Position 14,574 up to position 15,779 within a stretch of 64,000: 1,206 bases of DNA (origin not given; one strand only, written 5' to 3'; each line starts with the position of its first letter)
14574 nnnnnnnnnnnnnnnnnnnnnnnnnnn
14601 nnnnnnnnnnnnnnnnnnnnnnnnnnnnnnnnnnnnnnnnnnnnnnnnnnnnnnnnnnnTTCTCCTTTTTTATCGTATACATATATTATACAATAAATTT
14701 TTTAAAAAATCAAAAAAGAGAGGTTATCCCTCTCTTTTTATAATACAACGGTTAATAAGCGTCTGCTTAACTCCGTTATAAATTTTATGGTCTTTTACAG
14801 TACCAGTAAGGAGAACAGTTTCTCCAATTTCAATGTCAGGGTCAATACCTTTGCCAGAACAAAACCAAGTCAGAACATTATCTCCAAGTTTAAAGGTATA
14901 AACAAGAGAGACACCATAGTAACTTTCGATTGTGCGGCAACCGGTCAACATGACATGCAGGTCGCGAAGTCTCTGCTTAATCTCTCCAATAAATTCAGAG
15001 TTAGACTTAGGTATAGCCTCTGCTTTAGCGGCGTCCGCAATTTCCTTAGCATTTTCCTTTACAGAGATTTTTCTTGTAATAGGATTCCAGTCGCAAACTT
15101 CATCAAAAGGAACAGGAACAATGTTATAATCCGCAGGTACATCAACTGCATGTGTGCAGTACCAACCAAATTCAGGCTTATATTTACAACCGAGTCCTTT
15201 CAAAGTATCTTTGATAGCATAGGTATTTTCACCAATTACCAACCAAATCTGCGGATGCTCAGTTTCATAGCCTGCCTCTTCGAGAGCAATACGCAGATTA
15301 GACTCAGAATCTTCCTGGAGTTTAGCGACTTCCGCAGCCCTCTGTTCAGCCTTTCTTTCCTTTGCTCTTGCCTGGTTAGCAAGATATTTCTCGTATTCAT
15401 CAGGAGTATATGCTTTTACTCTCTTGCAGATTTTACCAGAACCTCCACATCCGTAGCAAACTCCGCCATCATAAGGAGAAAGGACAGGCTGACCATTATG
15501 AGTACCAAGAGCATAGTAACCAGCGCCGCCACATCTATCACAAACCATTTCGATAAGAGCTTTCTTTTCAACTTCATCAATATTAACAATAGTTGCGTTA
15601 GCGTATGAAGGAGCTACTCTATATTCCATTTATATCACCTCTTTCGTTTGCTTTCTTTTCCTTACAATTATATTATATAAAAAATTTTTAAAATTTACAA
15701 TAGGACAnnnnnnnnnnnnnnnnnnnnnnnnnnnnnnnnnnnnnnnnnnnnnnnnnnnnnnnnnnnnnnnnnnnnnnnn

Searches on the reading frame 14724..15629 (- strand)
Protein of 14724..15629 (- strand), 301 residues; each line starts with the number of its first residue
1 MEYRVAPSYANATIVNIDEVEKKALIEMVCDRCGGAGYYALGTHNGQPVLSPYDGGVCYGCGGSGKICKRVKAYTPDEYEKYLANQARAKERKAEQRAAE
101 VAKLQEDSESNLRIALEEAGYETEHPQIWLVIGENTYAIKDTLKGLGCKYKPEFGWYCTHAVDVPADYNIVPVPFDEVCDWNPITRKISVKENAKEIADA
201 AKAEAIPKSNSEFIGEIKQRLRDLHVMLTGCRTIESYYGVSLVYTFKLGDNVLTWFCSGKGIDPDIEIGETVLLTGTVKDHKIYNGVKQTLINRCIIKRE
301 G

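Call 16: search_protein_families(library=pfam, proteins=[window:14724-15629:-], max_evalue=0.01)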
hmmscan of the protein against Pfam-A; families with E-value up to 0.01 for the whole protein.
window:14724-15629:- (301 aa): 0 families

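Call 17: search_protein_families(library=phrogs, proteins=[window:14724-15629:-], max_evalue=0.001)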
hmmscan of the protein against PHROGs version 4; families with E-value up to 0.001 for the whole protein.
window:14724-15629:- (301 aa): 6 families
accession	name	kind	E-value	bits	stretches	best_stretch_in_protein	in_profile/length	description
phrog_30451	-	unknown function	3.8e-31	109.6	1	22-298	17-280/287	-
phrog_2319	-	unknown function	9.7e-24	85.3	1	190-298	294-397/399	-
phrog_27218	-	unknown function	3e-12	47.8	1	190-299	90-191/192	-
phrog_4095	-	unknown function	5.2e-11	43.6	1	183-297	100-225/234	-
phrog_3628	-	unknown function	2.9e-09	37.5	1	204-295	163-253/257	-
phrog_4046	-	unknown function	0.00053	20.6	0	19-107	41-114/301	-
